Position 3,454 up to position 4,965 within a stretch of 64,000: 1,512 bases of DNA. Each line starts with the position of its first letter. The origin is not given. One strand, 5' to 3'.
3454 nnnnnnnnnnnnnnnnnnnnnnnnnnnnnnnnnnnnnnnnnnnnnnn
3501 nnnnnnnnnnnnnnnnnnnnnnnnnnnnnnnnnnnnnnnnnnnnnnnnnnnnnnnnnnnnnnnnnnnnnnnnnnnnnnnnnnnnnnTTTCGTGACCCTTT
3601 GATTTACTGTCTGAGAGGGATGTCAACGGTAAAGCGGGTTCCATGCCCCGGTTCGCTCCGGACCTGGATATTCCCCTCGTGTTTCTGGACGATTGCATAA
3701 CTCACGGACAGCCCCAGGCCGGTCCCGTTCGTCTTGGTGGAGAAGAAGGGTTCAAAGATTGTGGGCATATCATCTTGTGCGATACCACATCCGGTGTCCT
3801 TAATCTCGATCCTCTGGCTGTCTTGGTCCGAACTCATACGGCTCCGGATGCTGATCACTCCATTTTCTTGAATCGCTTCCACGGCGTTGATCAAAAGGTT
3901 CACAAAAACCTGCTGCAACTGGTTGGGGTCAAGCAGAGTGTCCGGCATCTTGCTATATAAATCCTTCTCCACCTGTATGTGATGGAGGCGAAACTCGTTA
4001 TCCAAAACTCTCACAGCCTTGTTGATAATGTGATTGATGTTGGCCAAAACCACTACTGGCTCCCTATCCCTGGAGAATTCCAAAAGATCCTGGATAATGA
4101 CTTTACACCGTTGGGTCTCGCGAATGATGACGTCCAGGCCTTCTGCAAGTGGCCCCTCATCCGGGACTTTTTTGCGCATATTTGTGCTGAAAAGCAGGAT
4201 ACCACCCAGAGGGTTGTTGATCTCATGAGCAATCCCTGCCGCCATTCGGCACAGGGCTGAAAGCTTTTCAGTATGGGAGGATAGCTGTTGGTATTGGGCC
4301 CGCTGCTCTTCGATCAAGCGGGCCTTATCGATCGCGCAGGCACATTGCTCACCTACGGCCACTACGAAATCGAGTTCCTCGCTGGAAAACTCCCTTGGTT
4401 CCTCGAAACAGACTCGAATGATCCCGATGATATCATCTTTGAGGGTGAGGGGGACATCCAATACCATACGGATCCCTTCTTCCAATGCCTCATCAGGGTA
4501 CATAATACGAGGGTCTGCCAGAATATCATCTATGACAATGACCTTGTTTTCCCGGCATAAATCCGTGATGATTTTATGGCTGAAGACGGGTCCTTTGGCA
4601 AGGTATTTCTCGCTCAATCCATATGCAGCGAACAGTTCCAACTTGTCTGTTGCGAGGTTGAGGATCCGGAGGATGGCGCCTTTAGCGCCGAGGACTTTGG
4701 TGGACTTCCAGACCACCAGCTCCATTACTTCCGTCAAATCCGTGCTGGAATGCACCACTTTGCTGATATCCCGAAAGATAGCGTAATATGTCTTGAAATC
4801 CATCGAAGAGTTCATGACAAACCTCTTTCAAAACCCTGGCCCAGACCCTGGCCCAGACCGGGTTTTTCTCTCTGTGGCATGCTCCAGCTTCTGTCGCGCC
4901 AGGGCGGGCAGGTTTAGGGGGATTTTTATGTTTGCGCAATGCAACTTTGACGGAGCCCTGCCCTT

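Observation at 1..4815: A sigma54/two-component module whose target gene encodes a receiver-fused HdrA flavoprotein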

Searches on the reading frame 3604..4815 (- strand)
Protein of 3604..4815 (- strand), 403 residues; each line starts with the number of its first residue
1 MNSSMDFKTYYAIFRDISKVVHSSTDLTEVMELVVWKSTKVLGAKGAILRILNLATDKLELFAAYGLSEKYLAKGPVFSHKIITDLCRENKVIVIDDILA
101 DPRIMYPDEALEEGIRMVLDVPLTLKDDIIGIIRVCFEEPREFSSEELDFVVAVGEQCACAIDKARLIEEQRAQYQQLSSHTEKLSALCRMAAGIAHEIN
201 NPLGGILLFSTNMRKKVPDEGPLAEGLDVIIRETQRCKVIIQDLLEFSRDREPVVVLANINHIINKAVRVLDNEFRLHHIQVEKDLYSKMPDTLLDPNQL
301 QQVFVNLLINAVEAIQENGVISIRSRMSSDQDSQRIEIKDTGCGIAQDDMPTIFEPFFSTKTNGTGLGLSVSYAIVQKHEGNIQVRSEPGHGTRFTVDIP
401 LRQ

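Call 7: search_protein_families(library=pfam, proteins=[window:3604-4815:-], max_evalue=0.001)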
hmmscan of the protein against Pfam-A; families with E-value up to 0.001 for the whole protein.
window:3604-4815:- (403 aa): 6 families
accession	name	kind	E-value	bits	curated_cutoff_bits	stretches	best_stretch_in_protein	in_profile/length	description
PF02518.31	HATPase_c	-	1.7e-28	99.7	26.4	1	296-402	2-110/111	Histidine kinase-, DNA gyrase B-, and HSP90-like ATPase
PF00512.31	HisKA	-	4.3e-14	52.7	26.9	1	189-251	3-64/66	His Kinase A (phospho-acceptor) domain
PF13185.12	GAF_2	-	3.6e-12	47.1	28.6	1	24-163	1-136/136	GAF domain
PF01590.32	GAF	-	1.5e-09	38.9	22.4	1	27-162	2-133/133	GAF domain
PF14501.12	HATPase_c_5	-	2.8e-06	27.6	22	1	298-388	4-91/102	GHKL domain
PF13492.12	GAF_3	-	0.00068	20.5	27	0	39-163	14-128/129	GAF domain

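Call 44: search_protein_families(library=ncbifam, proteins=[window:3604-4815:-], max_evalue=0.00001)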
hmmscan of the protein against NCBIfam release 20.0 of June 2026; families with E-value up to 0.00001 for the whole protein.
window:3604-4815:- (403 aa): 81 families (the best 25 are shown)
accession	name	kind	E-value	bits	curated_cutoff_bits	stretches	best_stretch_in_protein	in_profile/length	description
NF008468.0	PRK11360.1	equivalog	4.5e-68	230.1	646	1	172-402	380-609/616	two-component system sensor histidine kinase AtoS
NF007688.0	PRK10364.1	equivalog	1.4e-56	192.2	479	1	163-401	215-451/460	two-component system sensor histidine kinase ZraS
NF010411.0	PRK13837.1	equivalog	3.9e-51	174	647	1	122-402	384-676/828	two-component system VirA-like sensor kinase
NF052574.1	HisKinEspCMyxo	equivalog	9.1e-47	159.7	1200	1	145-400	374-636/785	serine histidine kinase EspC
NF038348.1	T2SS_HK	subfamily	2.8e-46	158.1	450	1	228-402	402-574/574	histidine kinase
NF046044.1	PnpS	equivalog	1.9e-39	135.8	400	1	193-400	175-390/390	two-component system histidine kinase PnpS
NF008293.1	PRK11073.1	equivalog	4.2e-38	131.5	240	1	166-403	109-349/349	nitrogen regulation protein NR(II)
NF046020.1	HisKinCckABruc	equivalog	1.7e-35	122.1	1000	1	168-400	461-706/868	cell cycle histidine kinase CckA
NF047466.1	hybrid_RR_LvrB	exception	6.3e-35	121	500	1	174-401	138-376/377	hybrid histidine kinase/response regulator LvrB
NF047497.1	HK_LIC_12097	equivalog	6.3e-35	120.6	500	1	158-401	121-366/367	LIC_12097 family sensor histidine kinase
NF046026.1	HisKinCckACaul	equivalog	2.3e-34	118.5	1000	1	169-401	284-532/678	cell cycle histidine kinase CckA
TIGR02916.1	PEP_his_kin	equivalog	8.8e-34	117.1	300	1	108-400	402-679/679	XrtA/PEP-CTERM system histidine kinase PrsK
NF053867.1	SprKinKinDBac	equivalog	1.4e-32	112.8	775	1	172-402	270-498/500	sporulation kinase KinD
NF052573.1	HisKinEspAMyxo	equivalog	4e-31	107.8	1400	1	166-398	363-608/755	serine histidine kinase EspA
NF041777.1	sens_FixL_Rhizob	equivalog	3.3e-30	105.2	850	1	174-401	245-481/485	sensor protein FixL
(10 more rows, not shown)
